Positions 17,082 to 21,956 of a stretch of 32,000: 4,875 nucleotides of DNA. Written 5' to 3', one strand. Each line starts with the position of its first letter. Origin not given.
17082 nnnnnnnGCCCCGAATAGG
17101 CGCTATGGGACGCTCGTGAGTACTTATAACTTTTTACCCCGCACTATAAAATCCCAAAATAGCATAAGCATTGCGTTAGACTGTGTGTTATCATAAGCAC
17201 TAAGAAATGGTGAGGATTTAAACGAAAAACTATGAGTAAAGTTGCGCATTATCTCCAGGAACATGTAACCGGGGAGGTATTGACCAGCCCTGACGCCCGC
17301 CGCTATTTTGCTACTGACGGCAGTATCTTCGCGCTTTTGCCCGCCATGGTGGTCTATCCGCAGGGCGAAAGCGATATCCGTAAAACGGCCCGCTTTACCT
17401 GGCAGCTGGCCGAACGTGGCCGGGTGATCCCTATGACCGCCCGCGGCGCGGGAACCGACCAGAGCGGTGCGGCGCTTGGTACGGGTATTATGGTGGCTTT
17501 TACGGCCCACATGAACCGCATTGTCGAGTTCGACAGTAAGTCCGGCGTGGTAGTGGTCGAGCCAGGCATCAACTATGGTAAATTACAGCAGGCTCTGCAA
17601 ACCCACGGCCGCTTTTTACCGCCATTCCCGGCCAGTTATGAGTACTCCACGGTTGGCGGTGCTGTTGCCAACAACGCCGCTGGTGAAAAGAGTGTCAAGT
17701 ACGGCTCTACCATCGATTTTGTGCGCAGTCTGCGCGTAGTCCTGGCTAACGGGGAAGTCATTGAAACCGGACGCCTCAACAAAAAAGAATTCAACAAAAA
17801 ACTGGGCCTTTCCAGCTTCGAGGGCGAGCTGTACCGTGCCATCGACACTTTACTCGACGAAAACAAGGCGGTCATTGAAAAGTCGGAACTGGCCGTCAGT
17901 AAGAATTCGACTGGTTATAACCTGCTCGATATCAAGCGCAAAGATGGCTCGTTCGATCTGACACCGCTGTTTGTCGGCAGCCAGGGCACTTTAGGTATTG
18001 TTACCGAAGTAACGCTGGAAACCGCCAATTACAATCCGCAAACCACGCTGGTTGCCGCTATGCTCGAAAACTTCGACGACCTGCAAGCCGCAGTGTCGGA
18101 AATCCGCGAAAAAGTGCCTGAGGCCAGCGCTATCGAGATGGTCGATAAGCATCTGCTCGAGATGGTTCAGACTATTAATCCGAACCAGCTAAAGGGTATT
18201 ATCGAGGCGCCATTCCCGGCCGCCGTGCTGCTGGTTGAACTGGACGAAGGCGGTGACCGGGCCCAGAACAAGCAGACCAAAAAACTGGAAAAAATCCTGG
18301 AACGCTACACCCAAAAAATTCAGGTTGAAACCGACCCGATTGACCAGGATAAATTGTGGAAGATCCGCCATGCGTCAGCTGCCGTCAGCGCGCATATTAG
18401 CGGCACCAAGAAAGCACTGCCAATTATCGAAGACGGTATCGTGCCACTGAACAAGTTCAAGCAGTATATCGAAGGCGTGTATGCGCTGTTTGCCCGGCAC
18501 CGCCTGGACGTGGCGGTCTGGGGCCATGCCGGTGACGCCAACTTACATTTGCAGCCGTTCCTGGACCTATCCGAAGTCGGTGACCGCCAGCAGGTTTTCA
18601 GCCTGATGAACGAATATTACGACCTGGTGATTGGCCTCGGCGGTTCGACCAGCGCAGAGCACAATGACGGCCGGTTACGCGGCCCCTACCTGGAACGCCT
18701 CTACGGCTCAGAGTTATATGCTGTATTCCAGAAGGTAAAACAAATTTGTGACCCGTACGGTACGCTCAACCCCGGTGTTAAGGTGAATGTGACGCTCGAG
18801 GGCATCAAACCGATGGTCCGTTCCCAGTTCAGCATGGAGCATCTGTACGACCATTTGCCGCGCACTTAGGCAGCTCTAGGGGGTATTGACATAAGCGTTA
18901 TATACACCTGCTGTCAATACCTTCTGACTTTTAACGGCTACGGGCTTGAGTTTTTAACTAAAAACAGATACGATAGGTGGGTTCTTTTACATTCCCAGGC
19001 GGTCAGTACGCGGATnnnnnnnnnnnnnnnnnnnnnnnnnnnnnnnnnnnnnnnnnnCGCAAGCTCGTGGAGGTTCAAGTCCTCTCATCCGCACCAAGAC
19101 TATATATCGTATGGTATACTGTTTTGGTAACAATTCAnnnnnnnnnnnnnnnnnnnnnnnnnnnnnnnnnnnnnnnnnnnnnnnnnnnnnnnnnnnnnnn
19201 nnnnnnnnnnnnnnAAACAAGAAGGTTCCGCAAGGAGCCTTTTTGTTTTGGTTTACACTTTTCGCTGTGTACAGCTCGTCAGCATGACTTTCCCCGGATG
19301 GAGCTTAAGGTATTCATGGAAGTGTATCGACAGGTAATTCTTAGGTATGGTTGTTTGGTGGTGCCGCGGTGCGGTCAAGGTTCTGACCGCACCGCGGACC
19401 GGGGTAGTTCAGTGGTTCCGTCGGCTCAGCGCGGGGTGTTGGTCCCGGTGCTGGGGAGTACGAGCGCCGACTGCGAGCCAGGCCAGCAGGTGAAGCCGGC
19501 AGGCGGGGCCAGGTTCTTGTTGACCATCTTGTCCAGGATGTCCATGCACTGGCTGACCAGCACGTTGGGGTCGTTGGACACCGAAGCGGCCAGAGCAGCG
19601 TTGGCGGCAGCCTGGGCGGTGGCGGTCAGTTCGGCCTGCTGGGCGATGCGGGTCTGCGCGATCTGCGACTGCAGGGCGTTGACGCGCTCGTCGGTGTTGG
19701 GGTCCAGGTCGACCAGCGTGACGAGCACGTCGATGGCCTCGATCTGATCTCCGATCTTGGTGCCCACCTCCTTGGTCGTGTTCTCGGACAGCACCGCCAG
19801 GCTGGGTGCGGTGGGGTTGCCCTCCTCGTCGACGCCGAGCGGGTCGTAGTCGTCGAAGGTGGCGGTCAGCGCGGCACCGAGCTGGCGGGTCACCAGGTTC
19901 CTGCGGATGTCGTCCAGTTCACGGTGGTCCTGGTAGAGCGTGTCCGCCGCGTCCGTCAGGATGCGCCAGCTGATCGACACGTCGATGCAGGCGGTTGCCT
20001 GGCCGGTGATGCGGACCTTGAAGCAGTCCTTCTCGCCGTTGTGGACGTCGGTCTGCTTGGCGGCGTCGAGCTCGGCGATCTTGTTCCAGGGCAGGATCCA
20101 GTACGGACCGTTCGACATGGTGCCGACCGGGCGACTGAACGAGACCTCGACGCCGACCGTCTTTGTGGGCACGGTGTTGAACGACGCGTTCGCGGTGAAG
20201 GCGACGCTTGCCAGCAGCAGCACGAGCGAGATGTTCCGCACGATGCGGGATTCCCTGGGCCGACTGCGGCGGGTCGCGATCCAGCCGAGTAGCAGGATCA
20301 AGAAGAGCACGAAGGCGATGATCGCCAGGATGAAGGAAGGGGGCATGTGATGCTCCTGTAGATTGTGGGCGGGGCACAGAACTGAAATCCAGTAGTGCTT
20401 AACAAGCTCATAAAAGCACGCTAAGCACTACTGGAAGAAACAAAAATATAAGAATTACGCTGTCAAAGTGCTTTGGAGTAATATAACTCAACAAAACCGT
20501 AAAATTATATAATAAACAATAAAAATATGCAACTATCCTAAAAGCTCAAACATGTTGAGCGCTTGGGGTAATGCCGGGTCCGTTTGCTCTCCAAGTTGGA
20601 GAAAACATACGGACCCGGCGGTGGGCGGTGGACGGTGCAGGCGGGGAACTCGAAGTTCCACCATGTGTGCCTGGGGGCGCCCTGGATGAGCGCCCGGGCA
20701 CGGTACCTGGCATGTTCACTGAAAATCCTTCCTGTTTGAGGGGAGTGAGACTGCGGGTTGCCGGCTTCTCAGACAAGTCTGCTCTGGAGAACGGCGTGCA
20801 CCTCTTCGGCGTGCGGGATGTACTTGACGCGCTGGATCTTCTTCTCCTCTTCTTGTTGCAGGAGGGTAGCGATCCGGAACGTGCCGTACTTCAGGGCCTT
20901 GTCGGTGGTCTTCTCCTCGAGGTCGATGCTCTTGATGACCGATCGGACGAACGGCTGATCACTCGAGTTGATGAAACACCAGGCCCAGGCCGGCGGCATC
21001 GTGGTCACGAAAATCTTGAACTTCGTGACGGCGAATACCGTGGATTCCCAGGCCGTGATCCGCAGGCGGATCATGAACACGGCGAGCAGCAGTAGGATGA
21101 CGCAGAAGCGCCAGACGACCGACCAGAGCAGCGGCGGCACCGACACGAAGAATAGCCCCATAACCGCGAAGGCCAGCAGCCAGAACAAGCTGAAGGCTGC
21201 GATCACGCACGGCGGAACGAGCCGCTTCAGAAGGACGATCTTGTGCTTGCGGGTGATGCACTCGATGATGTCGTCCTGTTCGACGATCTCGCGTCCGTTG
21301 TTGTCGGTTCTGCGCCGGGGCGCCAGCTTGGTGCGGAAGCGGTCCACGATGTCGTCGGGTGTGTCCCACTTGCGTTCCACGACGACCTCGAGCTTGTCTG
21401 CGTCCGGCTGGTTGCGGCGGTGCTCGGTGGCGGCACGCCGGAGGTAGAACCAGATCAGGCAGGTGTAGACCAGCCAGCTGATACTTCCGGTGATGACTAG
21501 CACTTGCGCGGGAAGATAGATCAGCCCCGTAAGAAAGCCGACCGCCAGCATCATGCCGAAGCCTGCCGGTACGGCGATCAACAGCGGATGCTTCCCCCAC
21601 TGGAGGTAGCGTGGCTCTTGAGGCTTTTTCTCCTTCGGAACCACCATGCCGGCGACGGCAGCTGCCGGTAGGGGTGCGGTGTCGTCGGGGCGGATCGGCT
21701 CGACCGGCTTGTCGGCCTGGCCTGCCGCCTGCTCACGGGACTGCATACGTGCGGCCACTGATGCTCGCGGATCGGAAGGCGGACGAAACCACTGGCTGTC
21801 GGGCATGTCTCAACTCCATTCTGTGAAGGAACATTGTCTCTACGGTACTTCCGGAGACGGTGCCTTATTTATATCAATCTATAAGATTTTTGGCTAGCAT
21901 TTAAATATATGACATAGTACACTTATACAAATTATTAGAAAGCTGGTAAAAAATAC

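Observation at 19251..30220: An ~11 kb high-GC island wedged between tRNA-Val and rpoD in a ~50% GC backbone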

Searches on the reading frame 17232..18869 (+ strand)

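Call 10: search_protein_families(library=ncbifam, proteins=[window:17232-18869:+], max_evalue=0.1)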
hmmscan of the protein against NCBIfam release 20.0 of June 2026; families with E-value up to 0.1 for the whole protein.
window:17232-18869:+ (545 aa): 10 families
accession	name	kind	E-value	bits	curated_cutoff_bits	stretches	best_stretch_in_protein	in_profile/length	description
NF049975.1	2HglutDHaseYdiJ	equivalog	1e-82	278.5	1350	1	9-522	24-543/1018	D-2-hydroxyglutarate dehydrogenase YdiJ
TIGR00387.1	glcD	equivalog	2.4e-72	244.1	567.9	2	235-515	142-412/413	glycolate oxidase subunit GlcD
NF008408.0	PRK11230.1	equivalog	3.2e-48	164.4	897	2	239-519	202-473/499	glycolate oxidase subunit GlcD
NF008439.0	PRK11282.1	equivalog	1.3e-14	53.8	284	2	66-180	23-137/358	glycolate oxidase subunit GlcE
NF053785.1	DcplphribOxDprE1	equivalog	8.1e-13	48.4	500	1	58-177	33-148/449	decaprenylphosphoryl-beta-D-ribose oxidase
TIGR01679.1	bact_FAD_ox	subfamily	2.1e-09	36.8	292.25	1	67-189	34-153/419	FAD-linked oxidoreductase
TIGR01678.1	FAD_lactone_ox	subfamily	7.4e-09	35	396.8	1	69-187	42-157/438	sugar 1,4-lactone oxidase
TIGR01677.1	pln_FAD_oxido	subfamily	8.8e-05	21.2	383.1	1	38-172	35-169/560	FAD-dependent oxidoreductase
NF041227.1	BagG_FevA2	exception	0.00056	18.6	850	1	5-176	12-175/455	bagremycin/ferroverdin biosynthesis FAD-dependent oxygenase BagG/FevA2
TIGR01676.1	GLDHase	equivalog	0.019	13.8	458.25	1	71-179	91-196/541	L-galactonolactone dehydrogenase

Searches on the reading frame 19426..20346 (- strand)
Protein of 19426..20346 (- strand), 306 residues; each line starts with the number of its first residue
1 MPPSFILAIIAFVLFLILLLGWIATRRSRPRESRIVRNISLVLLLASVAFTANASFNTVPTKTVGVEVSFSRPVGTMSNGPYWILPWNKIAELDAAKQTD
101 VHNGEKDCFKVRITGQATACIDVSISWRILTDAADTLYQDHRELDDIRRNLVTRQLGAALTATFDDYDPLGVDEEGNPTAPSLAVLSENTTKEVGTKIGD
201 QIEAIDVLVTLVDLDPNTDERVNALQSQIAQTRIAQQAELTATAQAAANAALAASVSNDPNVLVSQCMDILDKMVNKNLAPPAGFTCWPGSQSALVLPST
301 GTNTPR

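Call 5: search_protein_families(library=pfam, proteins=[window:19426-20346:-], max_evalue=0.01)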
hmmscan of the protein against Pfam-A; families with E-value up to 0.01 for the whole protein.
window:19426-20346:- (306 aa): 1 family
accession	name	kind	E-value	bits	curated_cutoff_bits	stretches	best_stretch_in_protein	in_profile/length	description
PF01145.31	Band_7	-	6.6e-10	39.8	23.6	1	58-245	2-175/176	SPFH domain / Band 7 family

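Call 9: find_encoding_contigs(protein=window:19426-20346:-, flank=10000, max_places=6)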
Protein window:19426-20346:- (306 aa): 4 contigs read that carry it; 2 places shown.
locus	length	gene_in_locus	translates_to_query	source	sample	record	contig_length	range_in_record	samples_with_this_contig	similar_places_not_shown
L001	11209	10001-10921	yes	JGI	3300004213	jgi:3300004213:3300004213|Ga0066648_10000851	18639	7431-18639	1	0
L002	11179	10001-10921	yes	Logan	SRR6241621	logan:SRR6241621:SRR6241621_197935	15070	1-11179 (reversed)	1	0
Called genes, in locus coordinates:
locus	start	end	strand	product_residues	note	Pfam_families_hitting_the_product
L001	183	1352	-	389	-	PF01551:Peptidase_M23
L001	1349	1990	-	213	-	-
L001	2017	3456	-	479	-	-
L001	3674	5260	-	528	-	-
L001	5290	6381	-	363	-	-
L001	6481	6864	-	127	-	-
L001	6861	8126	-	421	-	-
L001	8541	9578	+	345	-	-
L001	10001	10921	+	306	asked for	PF01145:Band_7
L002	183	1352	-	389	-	PF01551:Peptidase_M23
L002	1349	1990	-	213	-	-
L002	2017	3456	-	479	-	-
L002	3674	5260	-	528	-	-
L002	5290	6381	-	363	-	-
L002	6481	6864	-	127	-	-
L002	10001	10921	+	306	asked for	PF01145:Band_7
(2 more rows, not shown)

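Call 10: search_protein_families(library=ncbifam, proteins=[window:19426-20346:-], max_evalue=0.1)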
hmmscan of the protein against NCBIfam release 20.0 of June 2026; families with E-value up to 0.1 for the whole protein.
window:19426-20346:- (306 aa): 1 family
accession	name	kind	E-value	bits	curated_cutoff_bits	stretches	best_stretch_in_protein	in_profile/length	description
NF033207.2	midcut_by_XrtH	subfamily_domain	0.007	16.4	45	1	14-79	46-111/175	midcut-by-XrtH protein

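Call 81: search_dna_similar(query=window:19426-20346:-, collection=plasmids, mode=protein, max_evalue=0.001, max_rows=10)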
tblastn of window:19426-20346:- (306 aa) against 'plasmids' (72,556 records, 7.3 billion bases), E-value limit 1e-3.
Records with a match: 4; places in all: 4; records where one place covers at least 80% of the query: 3.
Best place of each record, by identity: <60% 4.
By first word of the organism name: Arthrobacter 2; Mycobacterium 1; Tsukamurella 1.
By predicted mobility (MOB-suite, as given by PLSDB): non-mobilizable 4.
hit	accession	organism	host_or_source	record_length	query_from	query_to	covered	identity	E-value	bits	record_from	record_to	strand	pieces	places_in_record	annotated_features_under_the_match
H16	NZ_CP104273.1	Arthrobacter sp. zg-Y1110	Marmot,single cell,intestinal contents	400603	38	300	86%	35.7%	4e-37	147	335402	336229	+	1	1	SPFH domain-containing protein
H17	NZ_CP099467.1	Arthrobacter caoxuetaonis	single cell,faeces,Qinghai,China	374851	39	306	88%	34.5%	3e-36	145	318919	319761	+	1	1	SPFH domain-containing protein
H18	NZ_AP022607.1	Mycobacterium branderi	-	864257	38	299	86%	31.9%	2e-25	113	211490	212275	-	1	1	SPFH domain-containing protein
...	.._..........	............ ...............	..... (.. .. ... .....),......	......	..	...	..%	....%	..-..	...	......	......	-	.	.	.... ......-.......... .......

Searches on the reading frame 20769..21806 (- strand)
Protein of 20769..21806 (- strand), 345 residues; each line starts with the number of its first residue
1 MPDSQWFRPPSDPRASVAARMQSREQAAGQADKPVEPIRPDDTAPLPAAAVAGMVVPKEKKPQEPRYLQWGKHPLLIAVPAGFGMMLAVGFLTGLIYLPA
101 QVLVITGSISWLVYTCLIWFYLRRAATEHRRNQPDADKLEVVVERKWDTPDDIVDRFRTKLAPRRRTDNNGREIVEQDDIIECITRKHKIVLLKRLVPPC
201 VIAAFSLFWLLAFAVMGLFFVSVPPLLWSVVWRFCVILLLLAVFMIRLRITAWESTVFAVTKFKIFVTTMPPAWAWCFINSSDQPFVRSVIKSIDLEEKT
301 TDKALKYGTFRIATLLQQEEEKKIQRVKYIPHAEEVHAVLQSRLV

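Call 5: search_protein_families(library=pfam, proteins=[window:20769-21806:-], max_evalue=0.01)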
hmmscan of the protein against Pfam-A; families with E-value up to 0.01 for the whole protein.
window:20769-21806:- (345 aa): 0 families

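Call 10: search_protein_families(library=ncbifam, proteins=[window:20769-21806:-], max_evalue=0.1)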
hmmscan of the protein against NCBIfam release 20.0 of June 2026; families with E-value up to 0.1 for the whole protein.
window:20769-21806:- (345 aa): 0 families

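Call 89: search_protein_families(library=pfam, proteins=[window:20769-21806:-], max_evalue=1)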
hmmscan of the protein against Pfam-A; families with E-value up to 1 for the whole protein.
window:20769-21806:- (345 aa): 2 families
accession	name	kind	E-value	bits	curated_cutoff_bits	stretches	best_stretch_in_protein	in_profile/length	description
PF11992.13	TgpA_N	-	0.059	12.8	30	0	87-131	103-146/333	TgpA N-terminal domain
PF00487.30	FA_desaturase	-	0.97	9.6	29.7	1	60-135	124-188/253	Fatty acid desaturase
